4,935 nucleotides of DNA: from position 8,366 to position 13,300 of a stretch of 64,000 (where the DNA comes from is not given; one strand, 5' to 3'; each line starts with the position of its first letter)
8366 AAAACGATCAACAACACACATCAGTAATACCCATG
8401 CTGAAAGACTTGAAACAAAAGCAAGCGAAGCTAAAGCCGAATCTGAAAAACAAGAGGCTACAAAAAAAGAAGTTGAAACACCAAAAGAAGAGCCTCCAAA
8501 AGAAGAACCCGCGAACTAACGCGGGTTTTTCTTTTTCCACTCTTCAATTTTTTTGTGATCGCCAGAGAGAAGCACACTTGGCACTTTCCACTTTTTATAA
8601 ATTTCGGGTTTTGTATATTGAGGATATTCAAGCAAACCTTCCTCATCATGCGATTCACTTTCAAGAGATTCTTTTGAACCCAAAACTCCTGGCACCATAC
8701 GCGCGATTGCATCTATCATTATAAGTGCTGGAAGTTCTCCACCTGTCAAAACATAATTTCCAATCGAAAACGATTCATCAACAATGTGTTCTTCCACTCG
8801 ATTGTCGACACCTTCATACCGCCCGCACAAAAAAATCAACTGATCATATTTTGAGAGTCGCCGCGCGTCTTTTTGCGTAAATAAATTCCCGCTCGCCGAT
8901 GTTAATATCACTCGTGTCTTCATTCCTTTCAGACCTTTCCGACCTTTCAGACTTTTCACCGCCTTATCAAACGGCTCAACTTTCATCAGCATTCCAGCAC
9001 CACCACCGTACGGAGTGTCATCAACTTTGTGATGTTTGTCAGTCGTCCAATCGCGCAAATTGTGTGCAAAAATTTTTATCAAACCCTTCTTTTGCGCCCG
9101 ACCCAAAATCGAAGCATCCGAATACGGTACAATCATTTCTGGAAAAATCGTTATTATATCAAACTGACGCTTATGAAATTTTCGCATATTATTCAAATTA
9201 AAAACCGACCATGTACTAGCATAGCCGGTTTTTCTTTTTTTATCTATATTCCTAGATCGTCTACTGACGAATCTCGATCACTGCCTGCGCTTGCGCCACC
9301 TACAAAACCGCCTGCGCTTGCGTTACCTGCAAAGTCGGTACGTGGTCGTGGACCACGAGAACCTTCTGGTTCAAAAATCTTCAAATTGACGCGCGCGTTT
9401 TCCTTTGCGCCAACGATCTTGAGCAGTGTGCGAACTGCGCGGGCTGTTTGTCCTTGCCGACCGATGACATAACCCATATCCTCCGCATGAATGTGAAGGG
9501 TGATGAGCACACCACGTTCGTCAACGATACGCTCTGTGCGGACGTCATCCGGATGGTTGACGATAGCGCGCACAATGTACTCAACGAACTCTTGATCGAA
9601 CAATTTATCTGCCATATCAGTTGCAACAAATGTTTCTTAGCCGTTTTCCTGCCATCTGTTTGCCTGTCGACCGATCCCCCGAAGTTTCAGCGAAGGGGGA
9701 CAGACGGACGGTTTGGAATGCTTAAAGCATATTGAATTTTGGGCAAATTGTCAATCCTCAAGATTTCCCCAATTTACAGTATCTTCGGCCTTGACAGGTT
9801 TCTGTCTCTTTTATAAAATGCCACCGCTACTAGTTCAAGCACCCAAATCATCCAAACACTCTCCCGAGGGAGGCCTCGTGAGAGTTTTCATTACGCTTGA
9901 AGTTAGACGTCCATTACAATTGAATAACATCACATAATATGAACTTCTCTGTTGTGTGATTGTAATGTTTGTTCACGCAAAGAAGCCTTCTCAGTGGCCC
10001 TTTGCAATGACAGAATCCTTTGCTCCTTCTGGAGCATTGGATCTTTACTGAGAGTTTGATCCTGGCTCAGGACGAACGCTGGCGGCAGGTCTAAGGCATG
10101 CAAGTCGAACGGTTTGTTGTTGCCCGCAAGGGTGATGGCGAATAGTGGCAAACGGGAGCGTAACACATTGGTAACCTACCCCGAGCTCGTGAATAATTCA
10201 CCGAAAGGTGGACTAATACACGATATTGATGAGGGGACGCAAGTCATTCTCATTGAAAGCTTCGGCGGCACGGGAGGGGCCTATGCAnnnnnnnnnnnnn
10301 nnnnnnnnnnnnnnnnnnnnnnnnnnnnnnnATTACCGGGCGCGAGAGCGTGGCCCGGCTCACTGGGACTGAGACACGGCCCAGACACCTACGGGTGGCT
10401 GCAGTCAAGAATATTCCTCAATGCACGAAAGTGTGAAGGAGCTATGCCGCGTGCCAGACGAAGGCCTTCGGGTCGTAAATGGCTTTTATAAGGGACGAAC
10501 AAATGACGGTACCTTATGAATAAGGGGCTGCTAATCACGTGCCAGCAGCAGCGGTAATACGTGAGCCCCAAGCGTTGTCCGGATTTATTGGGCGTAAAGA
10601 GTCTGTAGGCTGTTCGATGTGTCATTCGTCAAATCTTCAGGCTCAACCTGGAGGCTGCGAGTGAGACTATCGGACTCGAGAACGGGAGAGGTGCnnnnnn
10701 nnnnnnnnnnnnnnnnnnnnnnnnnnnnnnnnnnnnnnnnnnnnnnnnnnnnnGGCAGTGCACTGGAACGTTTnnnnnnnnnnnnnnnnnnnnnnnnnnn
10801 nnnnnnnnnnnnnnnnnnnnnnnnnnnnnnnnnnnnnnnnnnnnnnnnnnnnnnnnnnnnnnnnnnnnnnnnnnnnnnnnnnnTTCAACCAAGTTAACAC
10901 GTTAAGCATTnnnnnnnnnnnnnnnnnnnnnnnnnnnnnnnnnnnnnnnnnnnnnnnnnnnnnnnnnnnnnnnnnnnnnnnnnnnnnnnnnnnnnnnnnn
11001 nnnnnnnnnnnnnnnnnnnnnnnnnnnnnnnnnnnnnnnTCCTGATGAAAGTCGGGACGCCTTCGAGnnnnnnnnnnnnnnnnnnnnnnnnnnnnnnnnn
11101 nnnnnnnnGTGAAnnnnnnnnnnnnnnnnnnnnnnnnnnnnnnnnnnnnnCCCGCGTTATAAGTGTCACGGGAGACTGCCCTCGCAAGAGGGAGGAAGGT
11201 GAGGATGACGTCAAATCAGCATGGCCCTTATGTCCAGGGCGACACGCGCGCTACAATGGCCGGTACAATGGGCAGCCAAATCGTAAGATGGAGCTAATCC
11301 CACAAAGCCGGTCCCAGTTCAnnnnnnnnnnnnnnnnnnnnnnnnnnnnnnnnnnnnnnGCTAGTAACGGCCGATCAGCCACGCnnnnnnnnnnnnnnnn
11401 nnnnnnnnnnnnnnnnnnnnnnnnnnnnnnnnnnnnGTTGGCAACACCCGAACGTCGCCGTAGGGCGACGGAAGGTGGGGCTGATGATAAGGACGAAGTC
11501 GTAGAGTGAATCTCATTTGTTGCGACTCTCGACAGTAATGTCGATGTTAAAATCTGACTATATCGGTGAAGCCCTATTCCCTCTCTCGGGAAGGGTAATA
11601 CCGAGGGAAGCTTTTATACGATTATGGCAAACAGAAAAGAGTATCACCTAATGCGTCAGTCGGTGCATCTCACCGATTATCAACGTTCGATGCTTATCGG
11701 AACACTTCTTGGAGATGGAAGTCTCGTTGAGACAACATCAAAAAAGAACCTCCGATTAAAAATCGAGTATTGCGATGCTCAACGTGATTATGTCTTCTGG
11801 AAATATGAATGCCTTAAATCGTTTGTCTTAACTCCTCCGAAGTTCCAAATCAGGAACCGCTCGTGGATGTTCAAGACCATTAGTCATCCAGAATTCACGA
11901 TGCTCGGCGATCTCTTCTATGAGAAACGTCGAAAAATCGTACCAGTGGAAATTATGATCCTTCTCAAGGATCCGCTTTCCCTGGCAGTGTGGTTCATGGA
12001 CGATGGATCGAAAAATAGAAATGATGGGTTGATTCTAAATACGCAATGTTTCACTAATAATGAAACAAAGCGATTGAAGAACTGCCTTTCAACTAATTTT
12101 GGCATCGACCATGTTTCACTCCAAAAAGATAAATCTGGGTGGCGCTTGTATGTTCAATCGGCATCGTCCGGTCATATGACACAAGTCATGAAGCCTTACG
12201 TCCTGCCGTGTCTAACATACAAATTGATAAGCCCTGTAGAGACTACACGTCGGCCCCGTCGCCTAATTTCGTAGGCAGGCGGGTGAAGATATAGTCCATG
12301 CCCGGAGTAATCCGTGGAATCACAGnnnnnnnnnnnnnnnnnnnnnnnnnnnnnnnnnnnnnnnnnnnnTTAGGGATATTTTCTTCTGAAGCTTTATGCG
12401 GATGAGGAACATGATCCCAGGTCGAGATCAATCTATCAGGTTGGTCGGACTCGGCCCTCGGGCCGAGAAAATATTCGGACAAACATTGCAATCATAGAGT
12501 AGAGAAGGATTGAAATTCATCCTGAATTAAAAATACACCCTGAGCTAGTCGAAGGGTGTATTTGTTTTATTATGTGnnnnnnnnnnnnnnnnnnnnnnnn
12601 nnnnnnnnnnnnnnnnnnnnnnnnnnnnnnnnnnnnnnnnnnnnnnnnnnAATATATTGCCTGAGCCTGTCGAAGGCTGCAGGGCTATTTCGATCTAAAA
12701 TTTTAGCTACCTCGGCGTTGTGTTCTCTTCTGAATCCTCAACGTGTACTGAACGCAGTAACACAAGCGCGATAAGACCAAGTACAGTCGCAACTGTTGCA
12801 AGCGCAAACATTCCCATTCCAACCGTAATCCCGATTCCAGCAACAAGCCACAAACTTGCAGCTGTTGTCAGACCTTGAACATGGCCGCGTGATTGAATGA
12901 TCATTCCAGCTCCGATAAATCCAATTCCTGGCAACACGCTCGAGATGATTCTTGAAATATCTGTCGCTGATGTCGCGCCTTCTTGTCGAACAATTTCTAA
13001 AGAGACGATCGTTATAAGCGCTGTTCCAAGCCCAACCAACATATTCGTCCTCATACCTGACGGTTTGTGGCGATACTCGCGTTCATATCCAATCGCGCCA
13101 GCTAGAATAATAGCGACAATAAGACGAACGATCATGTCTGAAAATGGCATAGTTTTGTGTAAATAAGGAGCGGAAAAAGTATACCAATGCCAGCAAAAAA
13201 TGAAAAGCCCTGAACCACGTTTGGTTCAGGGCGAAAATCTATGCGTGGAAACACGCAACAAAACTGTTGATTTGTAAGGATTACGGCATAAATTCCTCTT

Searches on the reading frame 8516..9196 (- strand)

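Call 100: search_protein_families(library=pfam, proteins=[window:8516-9196:-], max_evalue=0.0001)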
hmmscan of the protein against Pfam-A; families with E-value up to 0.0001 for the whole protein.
window:8516-9196:- (226 aa): 1 family
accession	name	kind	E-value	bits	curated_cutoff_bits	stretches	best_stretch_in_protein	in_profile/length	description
PF01746.26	tRNA_m1G_MT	-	1.1e-59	201.9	27.3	1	32-224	2-185/195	tRNA (Guanine-1)-methyltransferase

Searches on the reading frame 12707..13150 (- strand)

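Call 100: search_protein_families(library=pfam, proteins=[window:12707-13150:-], max_evalue=0.0001)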
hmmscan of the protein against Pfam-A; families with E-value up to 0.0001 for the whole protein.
window:12707-13150:- (147 aa): 1 family
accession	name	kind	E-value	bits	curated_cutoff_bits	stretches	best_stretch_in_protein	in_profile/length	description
PF02308.21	MgtC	-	1.3e-36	126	31.4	1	10-136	1-119/121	MgtC family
